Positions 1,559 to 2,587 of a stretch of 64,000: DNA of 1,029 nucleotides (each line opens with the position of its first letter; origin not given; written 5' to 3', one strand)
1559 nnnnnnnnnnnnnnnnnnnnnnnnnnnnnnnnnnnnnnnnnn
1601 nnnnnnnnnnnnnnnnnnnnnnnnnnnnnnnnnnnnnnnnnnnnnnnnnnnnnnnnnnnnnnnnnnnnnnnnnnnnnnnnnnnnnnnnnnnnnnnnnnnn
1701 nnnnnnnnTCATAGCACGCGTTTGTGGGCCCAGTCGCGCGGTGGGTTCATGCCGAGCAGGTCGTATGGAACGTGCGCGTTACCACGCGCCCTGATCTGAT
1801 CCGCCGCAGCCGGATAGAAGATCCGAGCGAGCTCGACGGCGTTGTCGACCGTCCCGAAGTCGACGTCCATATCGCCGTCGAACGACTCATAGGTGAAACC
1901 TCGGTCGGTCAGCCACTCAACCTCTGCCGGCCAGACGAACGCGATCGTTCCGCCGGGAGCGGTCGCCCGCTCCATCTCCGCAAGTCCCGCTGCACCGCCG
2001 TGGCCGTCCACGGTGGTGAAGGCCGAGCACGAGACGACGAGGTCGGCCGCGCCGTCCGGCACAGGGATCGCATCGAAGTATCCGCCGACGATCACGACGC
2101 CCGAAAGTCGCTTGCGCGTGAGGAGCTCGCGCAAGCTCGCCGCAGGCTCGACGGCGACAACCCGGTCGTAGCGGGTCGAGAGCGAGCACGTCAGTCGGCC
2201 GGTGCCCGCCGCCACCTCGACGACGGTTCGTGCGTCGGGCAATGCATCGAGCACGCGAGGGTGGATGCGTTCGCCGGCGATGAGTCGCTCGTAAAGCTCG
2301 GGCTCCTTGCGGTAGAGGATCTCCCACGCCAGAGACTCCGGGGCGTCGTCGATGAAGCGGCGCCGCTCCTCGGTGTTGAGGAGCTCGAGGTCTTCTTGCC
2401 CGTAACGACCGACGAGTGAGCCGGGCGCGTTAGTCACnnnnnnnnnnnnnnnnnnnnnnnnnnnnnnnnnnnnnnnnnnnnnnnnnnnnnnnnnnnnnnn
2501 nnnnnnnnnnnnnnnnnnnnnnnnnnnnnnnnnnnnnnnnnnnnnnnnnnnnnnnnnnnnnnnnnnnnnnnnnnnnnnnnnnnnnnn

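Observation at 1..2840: Four-gene operon with a eukaryote/cyanobacteria-type PTPS, a methyltransferase, a glycosyltransferase and an SDR: candidate pathway for a glycosylated (and methylated) pterin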

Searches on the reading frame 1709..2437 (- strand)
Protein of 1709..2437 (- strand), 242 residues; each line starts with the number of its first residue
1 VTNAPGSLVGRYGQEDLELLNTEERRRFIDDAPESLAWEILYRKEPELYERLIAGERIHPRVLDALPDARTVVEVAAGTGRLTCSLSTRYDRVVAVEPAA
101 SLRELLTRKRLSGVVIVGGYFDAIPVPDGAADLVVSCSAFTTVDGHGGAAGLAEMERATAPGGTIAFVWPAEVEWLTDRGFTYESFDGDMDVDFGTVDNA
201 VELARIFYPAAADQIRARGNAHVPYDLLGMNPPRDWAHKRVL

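Call 5: search_protein_families(library=pfam, proteins=[window:1709-2437:-], max_evalue=0.01)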
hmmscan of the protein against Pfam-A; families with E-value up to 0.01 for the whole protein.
window:1709-2437:- (242 aa): 5 families
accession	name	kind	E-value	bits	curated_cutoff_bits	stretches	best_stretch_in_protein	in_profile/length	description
PF08241.18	Methyltransf_11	-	4e-11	43.9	21.2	1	74-167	2-95/95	Methyltransferase domain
PF13649.12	Methyltransf_25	-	6e-10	40.1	27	1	72-163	1-97/97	Methyltransferase domain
PF13489.12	Methyltransf_23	-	0.00049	20.3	27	1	57-175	11-125/164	Methyltransferase domain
PF00398.26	RrnaAD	-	0.00054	19.6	24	1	68-109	30-71/263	Ribosomal RNA adenine dimethylase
PF08242.18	Methyltransf_12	-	0.0057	17.8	30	0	73-164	1-97/98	Methyltransferase domain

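Call 6: search_protein_families(library=ncbifam, proteins=[window:1709-2437:-], max_evalue=0.01)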
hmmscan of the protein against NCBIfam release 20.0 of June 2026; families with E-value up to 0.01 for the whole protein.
window:1709-2437:- (242 aa): 9 families
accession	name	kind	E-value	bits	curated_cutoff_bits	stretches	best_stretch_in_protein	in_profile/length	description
NF001241.0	PRK00216.1-2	equivalog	4.4e-06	26.5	327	1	68-166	51-146/231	demethylmenaquinone methyltransferase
NF000499.2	Erm23S_rRNA_broad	equivalog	6.8e-06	25.6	212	1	69-132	24-89/244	23S ribosomal RNA methyltransferase Erm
NF041820.1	daptide_MTase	equivalog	6.3e-05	22.6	175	1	69-109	37-77/243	daptide-type RiPP biosynthesis methyltransferase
NF010703.0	PRK14103.1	equivalog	8.8e-05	22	320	1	68-173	29-130/256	trans-aconitate 2-methyltransferase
NF004452.0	PRK05785.1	equivalog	0.00071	19.1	207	1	66-147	49-127/228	hypothetical protein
TIGR02072.1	BioC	equivalog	0.00073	19.4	184.95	1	68-167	34-132/244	malonyl-ACP O-methyltransferase BioC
NF043040.1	corrin_prot_MT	hypoth_equivalog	0.00084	18.8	180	1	56-166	28-146/216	corrinoid protein-associated methyltransferase CpaM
TIGR00755.1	ksgA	equivalog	0.0016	17.8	171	1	64-109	23-70/256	16S rRNA (adenine(1518)-N(6)/adenine(1519)-N(6))-dimethyltransferase RsmA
NF011486.0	PRK14896.1-1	equivalog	0.0027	16.8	450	1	42-108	20-89/284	16S ribosomal RNA methyltransferase A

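Call 23: search_solved_structures(query=window:1709-2437:-, max_evalue=0.01)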
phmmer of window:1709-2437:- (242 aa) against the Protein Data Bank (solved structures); distinct sequences matched with E-value up to 0.01: 7.
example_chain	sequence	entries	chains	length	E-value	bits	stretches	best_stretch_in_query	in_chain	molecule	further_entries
9icz_A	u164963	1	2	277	3e-05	27.1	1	55-167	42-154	S-adenosylmethionine (SAM)-dependent methyltransferase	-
6uk5_A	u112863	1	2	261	0.00015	24.8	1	58-167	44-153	CalS10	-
2yqz_A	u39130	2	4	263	0.001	22.1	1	70-177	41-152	Hypothetical protein TTHA0223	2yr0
9gdj_A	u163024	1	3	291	0.0025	20.8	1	69-167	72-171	Methyltransferase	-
7zgt_A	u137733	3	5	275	0.0043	20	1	69-171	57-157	Methyltransferase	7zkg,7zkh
2avn_A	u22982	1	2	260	0.0044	20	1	47-165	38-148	ubiquinone/menaquinone biosynthesis methyltransferase-related protein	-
3hnr_A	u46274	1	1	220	0.0093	18.9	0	71-168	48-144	probable methyltransferase BT9727_4108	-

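Call 35: find_homologous_proteins(query=window:1709-2434:-, max_evalue=0.00001)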
Query window:1709-2434:- (241 aa): 1480 proteins with E <= 0.00001 among 5726 candidates; the best 120 are listed.
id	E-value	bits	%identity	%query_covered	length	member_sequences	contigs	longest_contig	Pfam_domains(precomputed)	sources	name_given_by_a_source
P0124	1.8e-157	540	100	100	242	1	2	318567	PF13649.13,PF08241.19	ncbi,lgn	-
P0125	3.3e-93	330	66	98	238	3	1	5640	PF13649.13,PF08241.19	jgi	jgi:SAM-dependent methyltransferase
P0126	2.3e-88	314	63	99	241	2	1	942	PF13649.13,PF08241.19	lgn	-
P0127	4.8e-88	313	60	100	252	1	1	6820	PF13649.13,PF08241.19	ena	-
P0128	3.9e-87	310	61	98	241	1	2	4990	PF13649.13,PF08241.19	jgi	jgi:SAM-dependent methyltransferase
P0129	8.1e-87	309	61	99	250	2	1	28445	PF13649.13,PF08241.19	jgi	jgi:SAM-dependent methyltransferase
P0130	1.4e-85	305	58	99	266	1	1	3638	PF13649.13,PF08241.19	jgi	jgi:SAM-dependent methyltransferase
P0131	3.9e-84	300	61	100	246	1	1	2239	PF13649.13,PF08241.19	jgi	jgi:SAM-dependent methyltransferase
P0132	4.9e-84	300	61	99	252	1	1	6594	PF08241.19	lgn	-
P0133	2.0e-83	298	61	98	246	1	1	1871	-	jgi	jgi:SAM-dependent methyltransferase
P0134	1.8e-82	295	59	98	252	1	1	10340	PF13649.13,PF08241.19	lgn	-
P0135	5.1e-81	290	54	98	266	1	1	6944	PF13649.13,PF08241.19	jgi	jgi:SAM-dependent methyltransferase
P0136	6.2e-81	290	57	99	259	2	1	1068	PF13649.13,PF08241.19,PF08242.19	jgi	jgi:SAM-dependent methyltransferase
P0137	8.9e-81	289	61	100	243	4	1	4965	PF13649.13,PF08241.19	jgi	jgi:hypothetical protein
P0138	4.3e-80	287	61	97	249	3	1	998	PF13649.13,PF08241.19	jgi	jgi:SAM-dependent methyltransferase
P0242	8.4e-70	253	55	98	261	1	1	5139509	PF13649.13,PF08241.19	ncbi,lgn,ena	-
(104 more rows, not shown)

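Call 37: find_encoding_contigs(protein=P0242, flank=8000, max_places=3)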
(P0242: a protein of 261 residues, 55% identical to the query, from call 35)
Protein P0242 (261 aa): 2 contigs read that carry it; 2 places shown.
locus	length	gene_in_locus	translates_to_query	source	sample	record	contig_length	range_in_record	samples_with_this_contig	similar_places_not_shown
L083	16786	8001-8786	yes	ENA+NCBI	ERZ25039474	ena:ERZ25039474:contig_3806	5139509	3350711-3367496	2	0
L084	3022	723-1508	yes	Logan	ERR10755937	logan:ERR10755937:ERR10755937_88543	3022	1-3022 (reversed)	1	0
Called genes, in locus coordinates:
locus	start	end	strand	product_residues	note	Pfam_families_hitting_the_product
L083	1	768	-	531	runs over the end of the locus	PF01011:PQQ, PF13570:Beta-prop_ACSF4 (faint), PF13360:PQQ_2, PF01011:PQQ, PF13360:PQQ_2 (weak)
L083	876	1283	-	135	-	PF02311:AraC_binding (weak), PF07883:Cupin_2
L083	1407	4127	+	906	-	PF00176:SNF2-rel_dom, PF00271:Helicase_C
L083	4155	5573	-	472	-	PF00067:p450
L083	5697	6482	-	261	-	PF00708:Acylphosphatase, PF13298:LigD_N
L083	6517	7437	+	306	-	PF19459:DUF5996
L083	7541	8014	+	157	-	PF01242:PTPS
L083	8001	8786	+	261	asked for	PF08241:Methyltransf_11 (weak), PF13649:Methyltransf_25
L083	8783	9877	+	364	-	PF20706:GT4-conflict (faint), PF13439:Glyco_transf_4, PF13579:Glyco_trans_4_4, PF00534:Glycos_transf_1, PF13692:Glyco_trans_1_4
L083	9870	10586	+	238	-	PF00106:adh_short, PF08659:KR, PF01370:Epimerase (weak), PF13460:NAD_binding_10 (faint), PF13561:adh_short_C2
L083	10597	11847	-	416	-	PF07992:Pyr_redox_2, PF13738:Pyr_redox_3 (faint), PF00070:Pyr_redox, PF14759:Reductase_C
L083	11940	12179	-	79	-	-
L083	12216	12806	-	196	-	PF05724:TPMT, PF03848:TehB, PF13489:Methyltransf_23 (weak), PF05175:MTS (weak), PF13649:Methyltransf_25, PF13847:Methyltransf_31, PF08241:Methyltransf_11, PF08242:Methyltransf_12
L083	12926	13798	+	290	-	PF03576:Peptidase_S58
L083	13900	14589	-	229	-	-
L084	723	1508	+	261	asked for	PF08241:Methyltransf_11 (weak), PF13649:Methyltransf_25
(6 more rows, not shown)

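Call 44: predict_structure(alignment_id=A2)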
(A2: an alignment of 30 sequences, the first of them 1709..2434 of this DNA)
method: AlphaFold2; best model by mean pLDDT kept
length: 241 residues; sequences in the alignment: 30
mean_pLDDT: 96.0   pTM: 0.92
mean pLDDT of the five models: 96.0, 96.0, 95.4, 95.1, 94.8
residues with pLDDT >= 90: 233; 70-90: 6; 50-70: 2; < 50: 0
segments of 3 or more residues with pLDDT < 50: none
pLDDT, mean of each block of 10 residues (from residue 1): 81 95 92 94 97 96 97 97 97 98 98 98 98 97 95 98 97 97 96 98 96 98 96 98 92
secondary structure, 60 per line:
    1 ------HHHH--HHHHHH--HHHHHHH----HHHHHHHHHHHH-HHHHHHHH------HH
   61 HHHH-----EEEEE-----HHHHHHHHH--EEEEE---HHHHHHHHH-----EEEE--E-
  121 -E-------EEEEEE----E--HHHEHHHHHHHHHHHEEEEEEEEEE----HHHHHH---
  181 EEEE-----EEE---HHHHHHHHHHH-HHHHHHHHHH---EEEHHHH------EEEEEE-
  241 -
elements in order: H7-10 H13-18 H21-27 H32-43 H45-52 H59-64 E70-74 H80-88 E91-95 H99-107 E113-116 E130-135 H147-157 E158-167 H172-177 E181-184 E190-192 H196-206 H208-217 E221-223 H224-227 E234-239

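Call 46: fold_search(model_id=the predicted structure, library=pdb)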
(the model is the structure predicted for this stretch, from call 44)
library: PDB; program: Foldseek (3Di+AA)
matches with E <= 10: 1961; with E <= 0.001: 1323
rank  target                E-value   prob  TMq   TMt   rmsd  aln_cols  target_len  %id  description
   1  6uak                  1.7e-10  1.00  0.53  0.44  11.8       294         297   13  LahSb - C-terminal methyltransferase involved in RiPP biosynthesis (released 2019-12-04)
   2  1xxl_A                1.8e-10  1.00  0.47  0.48   8.1       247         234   11  The crystal structure of YcgJ protein from Bacillus subitilis at 2.1 A resolution (released 2004-11-23)
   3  2avn_A                2.9e-10  1.00  0.45  0.44   9.0       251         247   15  CRYSTAL STRUCTURE OF A UBIQUINONE/MENAQUINONE BIOSYNTHESIS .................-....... PROTEIN (TM1389) FROM THERMOTOGA  (released 2005-10-18)
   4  2gs9_A                3.9e-10  1.00  0.49  0.55  10.7       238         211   19  Crystal structure of TT1324 from Thermus thermophilis HB8 (released 2007-03-13)
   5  6uv6_C                4.2e-10  1.00  0.52  0.48   7.6       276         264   17  AtmM with bound rebeccamycin analogue (released 2020-11-25)
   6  3l8d                  6.1e-10  1.00  0.47  0.55   6.9       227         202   13  Crystal structure of methyltransferase from Bacillus Thuringiensis (released 2010-01-12)
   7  5jgl_A                8.9e-10  1.00  0.43  0.38   9.7       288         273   12  Crystal structure of GtmA in complex with S-Adenosylmethionine (released 2017-03-01)
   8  1p91_A                1.0e-09  1.00  0.51  0.46   8.4       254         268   15  Crystal Structure of RlmA(I) enzyme: 23S rRNA n1-G745 methyltransferase (NORTHEAST STRUCTURAL GENOMICS CONSORTIUM TARG (released 2004-03-30)
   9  6f5z_A                1.3e-09  1.00  0.54  0.57   6.3       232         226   15  Complex between the Haloferax volcanii Trm112 methyltransferase activator and the Hvo_0019 putative methyltransferase (released 2018-07-11)
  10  2yqz_A                1.6e-09  1.00  0.50  0.47   8.9       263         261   18  Crystal Structure of Hypothetical Methyltransferase TTHA0223 from Thermus thermophilus HB8 complexed with S-adenosylme (released 2007-10-02)
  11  5w7m                  1.7e-09  1.00  0.49  0.44   7.8       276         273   11  Crystal structure of RoqN (released 2018-06-27)
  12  5egp_B                1.8e-09  1.00  0.48  0.42   8.0       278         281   12  Crystal structure of the S-methyltransferase TmtA (released 2016-02-03)
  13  2yr0_A                1.9e-09  1.00  0.48  0.47   9.5       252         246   19  Crystal Structure of Hypothetical Methyltransferase TTHA0223 from Thermus thermophilus HB8 (released 2007-10-02)
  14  4pne_B                2.0e-09  1.00  0.44  0.39   8.0       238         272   16  Crystal Structure of the [4+2]-Cyclase SpnF (released 2015-02-18)
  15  1vlm_A                2.2e-09  1.00  0.46  0.52   6.1       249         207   15  Crystal structure of SAM-dependent methyltransferase, possible histamine N-methyltransferase (TM1293) from Thermotoga  (released 2004-08-24)
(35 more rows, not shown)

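Call 67: find_related_loci(query=A2, collection=metagenome_contigs, flank=5000)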
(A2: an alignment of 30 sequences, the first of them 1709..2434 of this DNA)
Query A2 (241 aa) in metagenome_contigs; peptide patterns used: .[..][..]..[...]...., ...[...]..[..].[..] (x = any residue, [..] = any of these).
600 stretches matched a pattern (row limit reached: there are more); 505 encode a relative of the query (tblastn E <= 1e-3); the best 80 are kept; 80 distinct loci.
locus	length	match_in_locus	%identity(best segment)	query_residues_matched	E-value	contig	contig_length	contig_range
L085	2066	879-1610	56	3-234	7e-80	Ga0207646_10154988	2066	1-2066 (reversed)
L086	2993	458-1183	54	7-238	4e-77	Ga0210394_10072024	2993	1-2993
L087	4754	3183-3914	55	7-238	2e-76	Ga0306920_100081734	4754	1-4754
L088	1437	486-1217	54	7-238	2e-80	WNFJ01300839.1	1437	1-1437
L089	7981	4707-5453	53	1-239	1e-75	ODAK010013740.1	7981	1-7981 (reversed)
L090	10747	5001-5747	53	1-239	1e-75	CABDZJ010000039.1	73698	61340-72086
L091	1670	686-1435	52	1-238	4e-79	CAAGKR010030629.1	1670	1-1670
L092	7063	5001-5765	49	5-240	3e-75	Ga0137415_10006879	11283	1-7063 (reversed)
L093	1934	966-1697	53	7-238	1e-77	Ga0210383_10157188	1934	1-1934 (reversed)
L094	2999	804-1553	53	1-238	9e-76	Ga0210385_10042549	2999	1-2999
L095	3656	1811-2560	53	1-238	4e-75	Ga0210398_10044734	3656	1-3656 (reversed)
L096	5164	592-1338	51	2-238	8e-75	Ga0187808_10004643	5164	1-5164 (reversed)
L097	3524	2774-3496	53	10-238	9e-75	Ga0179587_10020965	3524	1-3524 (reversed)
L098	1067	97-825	51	7-240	1e-80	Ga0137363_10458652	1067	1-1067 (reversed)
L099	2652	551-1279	52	7-238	2e-75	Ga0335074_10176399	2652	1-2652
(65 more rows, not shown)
